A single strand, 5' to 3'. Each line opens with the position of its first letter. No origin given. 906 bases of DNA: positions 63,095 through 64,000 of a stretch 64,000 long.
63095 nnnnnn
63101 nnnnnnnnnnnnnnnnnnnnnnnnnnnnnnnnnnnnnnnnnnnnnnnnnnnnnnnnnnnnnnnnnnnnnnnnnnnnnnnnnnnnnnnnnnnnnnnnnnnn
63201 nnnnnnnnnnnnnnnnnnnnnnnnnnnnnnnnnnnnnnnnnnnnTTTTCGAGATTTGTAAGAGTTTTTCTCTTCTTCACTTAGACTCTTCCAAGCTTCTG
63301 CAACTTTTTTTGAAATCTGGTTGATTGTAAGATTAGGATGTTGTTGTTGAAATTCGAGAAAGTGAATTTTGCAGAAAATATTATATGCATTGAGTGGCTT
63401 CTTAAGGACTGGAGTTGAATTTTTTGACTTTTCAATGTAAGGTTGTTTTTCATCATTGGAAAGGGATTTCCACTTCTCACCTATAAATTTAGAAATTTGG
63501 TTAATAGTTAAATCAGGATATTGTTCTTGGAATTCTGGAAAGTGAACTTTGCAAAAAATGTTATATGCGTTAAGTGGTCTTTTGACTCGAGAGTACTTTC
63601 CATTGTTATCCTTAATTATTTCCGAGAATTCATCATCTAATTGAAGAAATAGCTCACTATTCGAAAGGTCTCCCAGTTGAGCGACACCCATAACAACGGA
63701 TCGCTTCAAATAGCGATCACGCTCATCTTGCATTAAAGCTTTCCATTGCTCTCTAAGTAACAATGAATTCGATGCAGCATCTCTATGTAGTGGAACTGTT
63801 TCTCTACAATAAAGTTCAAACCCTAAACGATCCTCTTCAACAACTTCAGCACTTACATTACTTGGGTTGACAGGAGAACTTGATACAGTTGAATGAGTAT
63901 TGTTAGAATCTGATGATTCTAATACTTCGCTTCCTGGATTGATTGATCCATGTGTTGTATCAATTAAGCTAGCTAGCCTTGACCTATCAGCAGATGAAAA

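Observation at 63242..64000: Tandem HMG-box (MATA-HMG-like) gene at the window edge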

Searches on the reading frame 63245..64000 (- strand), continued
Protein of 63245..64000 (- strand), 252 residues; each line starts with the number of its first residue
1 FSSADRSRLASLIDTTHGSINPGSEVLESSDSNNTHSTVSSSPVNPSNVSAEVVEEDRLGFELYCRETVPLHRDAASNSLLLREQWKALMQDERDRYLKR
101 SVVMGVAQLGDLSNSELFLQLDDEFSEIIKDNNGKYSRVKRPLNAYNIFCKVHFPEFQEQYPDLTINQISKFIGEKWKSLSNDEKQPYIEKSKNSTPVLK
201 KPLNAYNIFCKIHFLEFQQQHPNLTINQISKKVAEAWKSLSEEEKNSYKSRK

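Call 56: predict_structure(alignment_id=A2)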
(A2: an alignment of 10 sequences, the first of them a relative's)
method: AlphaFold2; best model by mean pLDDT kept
length: 521 residues; sequences in the alignment: 10
mean_pLDDT: 52.8   pTM: 0.24
mean pLDDT of the five models: 52.8, 52.1, 50.9, 47.7, 46.7
residues with pLDDT >= 90: 38; 70-90: 99; 50-70: 81; < 50: 303
segments of 3 or more residues with pLDDT < 50: 1-18, 20-144, 170-248, 257-259, 283-322, 376-408
pLDDT, mean of each block of 10 residues (from residue 1): 35 36 32 34 30 28 33 31 34 33 34 40 46 44 52 67 59 37 32 29 33 35 31 35 45 51 67 62 41 34 35 36 67 75 66 83 81 48 39 40 42 81 90 89 91 87 62 82 90 90 91 79 48
secondary structure, 60 per line:
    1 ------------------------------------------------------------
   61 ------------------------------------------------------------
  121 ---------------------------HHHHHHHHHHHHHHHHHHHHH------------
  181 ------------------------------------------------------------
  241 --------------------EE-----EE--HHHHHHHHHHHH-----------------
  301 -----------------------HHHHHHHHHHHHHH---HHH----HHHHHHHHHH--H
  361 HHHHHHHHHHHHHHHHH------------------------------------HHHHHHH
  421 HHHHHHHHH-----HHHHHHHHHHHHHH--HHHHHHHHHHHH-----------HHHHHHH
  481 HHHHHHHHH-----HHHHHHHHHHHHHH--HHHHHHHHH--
elements in order: H148-168 H272-283 H324-337 H348-357 H360-377 H414-429 H435-448 H451-462 H474-489 H495-508 H511-519
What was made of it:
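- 63962..64000 (-): Tail (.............) of the family-specific basic motif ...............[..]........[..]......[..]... The rest of the motif lies outside the window. It looks like a nuclear localisation signal. Modelled as a beta-hairpin plus helix at pLDDT 51-67 (call 56).
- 63677..63838 (-): Box 0: a degenerate HMG box (aa 55-108 of the window ORF) that lacks the basic N-terminal strand and has net charge -1. It probably does not bind DNA by itself. Three helices in the AF2 model, block-mean pLDDT about 66-83 (call 56).
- On HMG-box superfamily (Pfam PF00505 / PF09011): The AF2 model has three helices per box at pLDDT 81-91 (call 56).
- The AF2 model has pLDDT 81-91 in boxes 1 and 2 and three helices in each box (call 56).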

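Call 64: fold_search(model_id=the predicted structure, library=pdb)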
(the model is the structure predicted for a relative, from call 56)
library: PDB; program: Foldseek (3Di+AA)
matches with E <= 10: 102; with E <= 0.001: 3
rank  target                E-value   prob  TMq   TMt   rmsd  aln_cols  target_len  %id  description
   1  2gzk_A                3.6e-05  1.00  0.11  0.34  13.5       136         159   25  Structure of a complex of tandem HMG boxes and DNA (released 2006-07-25)
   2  2yrq_MODEL_1_A        3.4e-04  1.00  0.11  0.28  13.7       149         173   22  Solution structure of the tandem HMG box domain from Human High mobility group protein B1 (released 2008-02-12)
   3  5jh0_D                4.3e-04  1.00  0.15  0.42   6.7       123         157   28  Crystal structure of the mitochondrial DNA packaging protein Abf2p in complex with DNA at 2.18 Angstrom resolution (released 2017-02-08)
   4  5jgh_D                1.1e-03  1.00  0.15  0.42   6.6       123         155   28  Crystal structure of the mitochondrial DNA packaging protein Abf2p in complex with DNA at 2.6 Angstrom resolution (released 2017-02-08)
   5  5jgh_J                1.1e-03  1.00  0.15  0.44   6.5       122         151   28  Crystal structure of the mitochondrial DNA packaging protein Abf2p in complex with DNA at 2.6 Angstrom resolution (released 2017-02-08)
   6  5jgh_A                3.0e-03  1.00  0.15  0.42   6.5       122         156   28  Crystal structure of the mitochondrial DNA packaging protein Abf2p in complex with DNA at 2.6 Angstrom resolution (released 2017-02-08)
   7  7lbx_B                3.8e-03  1.00  0.09  0.25  16.6       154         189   22  Crystal structure of TFAM (mitochondrial transcription factor A) in complex with LSP (released 2022-01-19)
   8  6cij_N                5.1e-03  0.97  0.08  0.28  17.5       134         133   21  Cryo-EM structure of mouse RAG1/2 HFC complex containing partial HMGB1 linker(3.9 A) (released 2018-04-25)
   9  5ze0_N                6.1e-03  1.00  0.09  0.34  16.2       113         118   22  Hairpin Forming Complex, RAG1/2-Nicked(with Dideoxy) 12RSS/23RSS complex in Mg2+ (released 2018-04-25)
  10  5zdz_N                1.1e-02  0.99  0.09  0.34  16.2       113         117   22  Hairpin Forming Complex, RAG1/2-Nicked 12RSS/23RSS complex in Ca2+ (released 2018-04-25)
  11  4euw_A                1.6e-02  1.00  0.11  0.72  10.4        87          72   24  Crystal structure of a HMG domain of transcription factor SOX-9 bound to DNA (SOX-9/DNA) from Homo sapiens at 2.77 A r (released 2012-06-13)
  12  6erp_C                1.7e-02  1.00  0.09  0.25  17.6       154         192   22  Structure of the human mitochondrial transcription initiation complex at the LSP promoter (released 2017-11-15)
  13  3tmm_A                1.7e-02  1.00  0.09  0.24  16.6       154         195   22  TFAM imposes a U-turn on mitochondrial DNA (released 2011-11-09)
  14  6l6y_D                2.2e-02  1.00  0.11  0.66  12.0        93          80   28  Crystal Structure of Pluripotency Reprogramming Factor Sox17 mutant (Sox17EK) HMG Domain bound to DNA (released 2020-11-04)
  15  6hc3_J                2.3e-02  1.00  0.10  0.27  16.4       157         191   23  TFAM bound to Site-X (released 2019-06-05)
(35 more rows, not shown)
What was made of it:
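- On HMG-box superfamily (Pfam PF00505 / PF09011): All significant Foldseek PDB hits are HMG boxes (call 64).
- Closest known: TFAM / Abf2p. Same: Best tandem structural match (Abf2p, call 64).
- Abf2p gives the best tandem superposition (TMt 0.42-0.44, call 64).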

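Call 71: list_cluster_members(proteins=[P0053, P0057, P0116, P0138, P0149, P0121, P0133, P0112, P0119, P0012])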
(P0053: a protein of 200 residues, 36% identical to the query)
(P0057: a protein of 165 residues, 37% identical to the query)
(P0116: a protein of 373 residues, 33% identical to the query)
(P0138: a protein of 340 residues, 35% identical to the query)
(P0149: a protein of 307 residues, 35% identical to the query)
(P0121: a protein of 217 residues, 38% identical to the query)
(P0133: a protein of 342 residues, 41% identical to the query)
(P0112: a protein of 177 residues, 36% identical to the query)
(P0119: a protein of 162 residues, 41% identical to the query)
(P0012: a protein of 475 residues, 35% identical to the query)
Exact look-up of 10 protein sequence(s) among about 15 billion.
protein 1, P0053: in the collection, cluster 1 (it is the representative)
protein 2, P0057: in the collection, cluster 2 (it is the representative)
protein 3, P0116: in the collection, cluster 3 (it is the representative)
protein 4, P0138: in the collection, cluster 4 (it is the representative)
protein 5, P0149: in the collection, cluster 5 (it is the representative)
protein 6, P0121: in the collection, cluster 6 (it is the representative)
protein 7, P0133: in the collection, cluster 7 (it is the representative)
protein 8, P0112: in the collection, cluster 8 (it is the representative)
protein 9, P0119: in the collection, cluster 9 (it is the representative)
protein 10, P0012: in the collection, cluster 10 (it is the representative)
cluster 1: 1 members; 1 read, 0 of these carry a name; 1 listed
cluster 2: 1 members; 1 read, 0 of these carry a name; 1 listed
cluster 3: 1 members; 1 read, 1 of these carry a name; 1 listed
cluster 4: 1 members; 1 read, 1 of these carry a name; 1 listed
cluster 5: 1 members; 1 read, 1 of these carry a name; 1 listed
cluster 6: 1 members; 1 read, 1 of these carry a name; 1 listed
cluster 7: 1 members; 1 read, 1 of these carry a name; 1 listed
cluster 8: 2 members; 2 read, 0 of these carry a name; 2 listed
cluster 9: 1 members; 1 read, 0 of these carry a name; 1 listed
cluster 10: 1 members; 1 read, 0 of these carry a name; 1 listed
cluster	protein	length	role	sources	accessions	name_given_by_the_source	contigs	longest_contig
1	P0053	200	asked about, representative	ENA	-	-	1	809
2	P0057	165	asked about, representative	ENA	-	-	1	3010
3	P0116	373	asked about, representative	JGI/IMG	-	hypothetical protein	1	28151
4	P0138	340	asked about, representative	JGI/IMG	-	hypothetical protein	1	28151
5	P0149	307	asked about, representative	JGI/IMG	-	hypothetical protein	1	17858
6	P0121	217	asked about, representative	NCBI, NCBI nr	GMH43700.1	hypothetical protein BSKO_11622 [Bryopsis sp. KO-2023]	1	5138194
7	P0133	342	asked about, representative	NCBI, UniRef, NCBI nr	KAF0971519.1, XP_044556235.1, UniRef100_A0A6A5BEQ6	hypothetical protein FDP41_010195 [Naegleria fowleri] | HMG box domain-containing protein n=1 Tax=Naegleria fowleri TaxID=5763 ... | uncharacterized protein FDP41_010195 [Naegleria fowleri]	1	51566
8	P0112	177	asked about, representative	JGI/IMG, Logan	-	-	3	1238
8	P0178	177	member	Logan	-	-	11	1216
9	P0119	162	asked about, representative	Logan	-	-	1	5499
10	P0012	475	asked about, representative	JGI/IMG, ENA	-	-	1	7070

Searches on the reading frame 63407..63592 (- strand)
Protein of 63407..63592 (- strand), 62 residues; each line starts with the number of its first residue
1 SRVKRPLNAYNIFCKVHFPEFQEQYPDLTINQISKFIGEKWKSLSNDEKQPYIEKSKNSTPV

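Call 39: search_solved_structures(query=A3, max_evalue=0.001, show_alignments=2)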
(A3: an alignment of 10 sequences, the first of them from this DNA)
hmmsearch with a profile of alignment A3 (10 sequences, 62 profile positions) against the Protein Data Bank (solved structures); distinct sequences matched with E-value up to 0.001: 83 (the best 60 are shown).
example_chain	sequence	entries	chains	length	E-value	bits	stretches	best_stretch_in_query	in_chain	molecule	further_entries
2gzk_A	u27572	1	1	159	3.4e-20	74.9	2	2-60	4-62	Sex-determining region on Y / HMGB1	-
5jgh_A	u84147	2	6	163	3.9e-18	68.3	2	4-57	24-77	ARS-binding factor 2, mitochondrial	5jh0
5zdz_N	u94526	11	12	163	1.1e-17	66.8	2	4-56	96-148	HMGB1 A-B box | High mobility group protein B1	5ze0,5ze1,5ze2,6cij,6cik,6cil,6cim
2yrq_A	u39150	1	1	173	1.4e-17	66.5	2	4-56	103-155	High mobility group protein B1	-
9cg9_K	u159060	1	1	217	2.6e-17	65.6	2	4-56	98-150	High mobility group protein B1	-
6oem_N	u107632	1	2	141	3.1e-17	65.4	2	4-56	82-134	High mobility group protein B1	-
7lbw_A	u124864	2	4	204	1.2e-15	60.3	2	4-56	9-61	Transcription factor A, mitochondrial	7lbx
6erp_C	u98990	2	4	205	1.3e-15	60.2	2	4-56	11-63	Transcription factor A, mitochondrial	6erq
6hb4_A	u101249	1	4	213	1.4e-15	60.1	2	4-56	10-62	Transcription factor A, mitochondrial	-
3tq6_A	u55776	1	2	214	1.5e-15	60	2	4-56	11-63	Transcription factor A, mitochondrial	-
6hc3_A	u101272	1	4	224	1.7e-15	59.8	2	4-56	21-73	Transcription factor A, mitochondrial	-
9gzm_C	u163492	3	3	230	1.9e-15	59.7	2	4-56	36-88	Transcription factor A, mitochondrial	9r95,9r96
4nnu_A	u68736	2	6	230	2e-15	59.6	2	4-56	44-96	Transcription factor A, mitochondrial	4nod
3tmm_A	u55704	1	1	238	2.2e-15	59.5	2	4-56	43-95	Transcription factor A, mitochondrial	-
9mn4_A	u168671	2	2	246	3.3e-15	58.9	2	4-55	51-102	Transcription factor A, mitochondrial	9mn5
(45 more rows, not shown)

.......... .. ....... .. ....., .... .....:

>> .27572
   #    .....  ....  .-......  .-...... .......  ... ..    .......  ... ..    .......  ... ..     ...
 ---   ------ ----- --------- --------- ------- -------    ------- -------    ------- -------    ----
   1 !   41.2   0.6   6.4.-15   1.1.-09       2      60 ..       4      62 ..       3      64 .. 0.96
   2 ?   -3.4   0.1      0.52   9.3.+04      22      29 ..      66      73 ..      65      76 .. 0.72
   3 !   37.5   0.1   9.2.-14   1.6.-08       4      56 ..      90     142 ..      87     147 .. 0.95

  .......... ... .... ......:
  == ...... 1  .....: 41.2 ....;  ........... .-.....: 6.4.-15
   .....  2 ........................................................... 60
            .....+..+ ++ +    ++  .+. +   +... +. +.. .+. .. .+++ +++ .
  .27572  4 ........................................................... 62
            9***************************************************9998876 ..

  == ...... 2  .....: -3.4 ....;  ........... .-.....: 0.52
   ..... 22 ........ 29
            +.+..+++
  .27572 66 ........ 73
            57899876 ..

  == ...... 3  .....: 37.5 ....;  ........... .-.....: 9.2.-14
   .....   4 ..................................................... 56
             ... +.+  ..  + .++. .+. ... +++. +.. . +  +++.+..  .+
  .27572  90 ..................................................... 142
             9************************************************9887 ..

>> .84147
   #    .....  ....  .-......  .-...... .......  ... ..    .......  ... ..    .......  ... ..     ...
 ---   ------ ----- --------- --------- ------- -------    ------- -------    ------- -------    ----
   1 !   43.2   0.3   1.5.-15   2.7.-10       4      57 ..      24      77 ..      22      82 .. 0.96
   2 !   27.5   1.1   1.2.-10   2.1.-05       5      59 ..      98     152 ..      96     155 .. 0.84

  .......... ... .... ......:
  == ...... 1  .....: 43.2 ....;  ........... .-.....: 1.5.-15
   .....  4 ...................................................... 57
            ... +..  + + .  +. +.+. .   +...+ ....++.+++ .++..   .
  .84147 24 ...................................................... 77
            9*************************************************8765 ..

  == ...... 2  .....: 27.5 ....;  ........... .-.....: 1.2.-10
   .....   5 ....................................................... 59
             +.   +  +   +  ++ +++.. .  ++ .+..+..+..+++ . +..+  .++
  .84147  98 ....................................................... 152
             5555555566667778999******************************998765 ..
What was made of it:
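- Closest known: Sequence-specific HMG transcription factors. Same: SOX-5 and SOX-2 are the best single-box PDB matches of box 1 (56 and 53 bits, call 39).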

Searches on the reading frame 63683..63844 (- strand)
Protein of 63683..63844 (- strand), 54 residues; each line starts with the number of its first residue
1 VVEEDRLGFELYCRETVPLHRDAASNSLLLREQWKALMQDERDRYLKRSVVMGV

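Call 48: search_solved_structures(query=A6, max_evalue=10, show_alignments=2)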
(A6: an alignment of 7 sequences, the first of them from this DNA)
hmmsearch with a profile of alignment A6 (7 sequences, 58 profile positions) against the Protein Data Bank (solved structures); distinct sequences matched with E-value up to 10: 21.
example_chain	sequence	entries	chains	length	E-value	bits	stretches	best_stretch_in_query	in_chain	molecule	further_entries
1v64_A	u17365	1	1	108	7.9e-07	32.2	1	9-51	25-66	Nucleolar transcription factor 1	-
7lbw_A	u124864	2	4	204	6.7e-06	29.2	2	6-52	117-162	Transcription factor A, mitochondrial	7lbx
6erp_C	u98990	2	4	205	7.5e-06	29.1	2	6-52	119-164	Transcription factor A, mitochondrial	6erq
3tq6_A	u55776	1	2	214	8.1e-06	28.9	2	6-52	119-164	Transcription factor A, mitochondrial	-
6hb4_A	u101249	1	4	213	8.6e-06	28.8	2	6-52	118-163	Transcription factor A, mitochondrial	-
9gzm_C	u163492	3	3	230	9.9e-06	28.7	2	6-52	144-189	Transcription factor A, mitochondrial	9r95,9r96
4nnu_A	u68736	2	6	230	1e-05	28.6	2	6-52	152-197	Transcription factor A, mitochondrial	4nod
6hc3_A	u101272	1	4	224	1.1e-05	28.5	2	6-52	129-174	Transcription factor A, mitochondrial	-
9mn4_A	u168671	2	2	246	1.2e-05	28.4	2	6-52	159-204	Transcription factor A, mitochondrial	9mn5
3tmm_A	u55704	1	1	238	1.3e-05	28.3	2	6-52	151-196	Transcription factor A, mitochondrial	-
3fgh_A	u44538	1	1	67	0.00015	24.9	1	6-53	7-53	Transcription factor A, mitochondrial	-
2lef_A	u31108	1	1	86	0.003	20.7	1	8-55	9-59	PROTEIN (LYMPHOID ENHANCER-BINDING FACTOR)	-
1wz6_A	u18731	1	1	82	0.015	18.4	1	8-50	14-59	HMG-BOX transcription factor BBX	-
2yqi_A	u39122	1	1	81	0.017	18.3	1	8-54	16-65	High mobility group protein B3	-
29hg_B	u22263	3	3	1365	0.054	16.7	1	9-50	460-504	Histone-lysine N-methyltransferase NSD2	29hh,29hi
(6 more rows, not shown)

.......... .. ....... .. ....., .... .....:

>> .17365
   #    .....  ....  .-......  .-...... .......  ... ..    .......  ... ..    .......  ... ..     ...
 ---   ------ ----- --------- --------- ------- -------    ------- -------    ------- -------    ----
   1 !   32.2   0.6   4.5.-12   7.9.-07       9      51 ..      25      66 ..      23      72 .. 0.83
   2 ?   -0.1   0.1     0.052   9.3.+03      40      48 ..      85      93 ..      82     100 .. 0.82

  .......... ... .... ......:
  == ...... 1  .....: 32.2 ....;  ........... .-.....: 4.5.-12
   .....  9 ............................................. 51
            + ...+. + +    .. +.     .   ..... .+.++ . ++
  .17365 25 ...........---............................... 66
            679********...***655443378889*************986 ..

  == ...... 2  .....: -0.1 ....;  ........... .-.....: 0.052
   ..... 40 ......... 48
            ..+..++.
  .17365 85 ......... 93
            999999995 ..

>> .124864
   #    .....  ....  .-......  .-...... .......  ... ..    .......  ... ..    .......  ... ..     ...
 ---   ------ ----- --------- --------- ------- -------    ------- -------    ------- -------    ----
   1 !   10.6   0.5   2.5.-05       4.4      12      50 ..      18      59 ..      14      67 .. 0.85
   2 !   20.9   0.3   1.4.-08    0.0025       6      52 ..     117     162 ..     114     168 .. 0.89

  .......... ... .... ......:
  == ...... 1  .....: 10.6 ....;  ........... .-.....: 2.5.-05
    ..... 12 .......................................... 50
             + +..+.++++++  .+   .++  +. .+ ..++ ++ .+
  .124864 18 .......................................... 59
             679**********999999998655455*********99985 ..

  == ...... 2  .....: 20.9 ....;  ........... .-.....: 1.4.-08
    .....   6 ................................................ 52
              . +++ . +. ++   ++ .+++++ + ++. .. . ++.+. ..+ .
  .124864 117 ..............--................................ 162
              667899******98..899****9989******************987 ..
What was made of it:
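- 63677..63838 (-): Best PDB profile hits are a UBF1 HMG box (1v64, E=7.9e-7) and TFAM box B (call 48).
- Closest known: HMGB-UBF class of HMG boxes. Same: Several boxes in one protein, including a degenerate non-basic one, as in UBF; the best PDB hit of box 0 is a UBF1 box (call 48).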
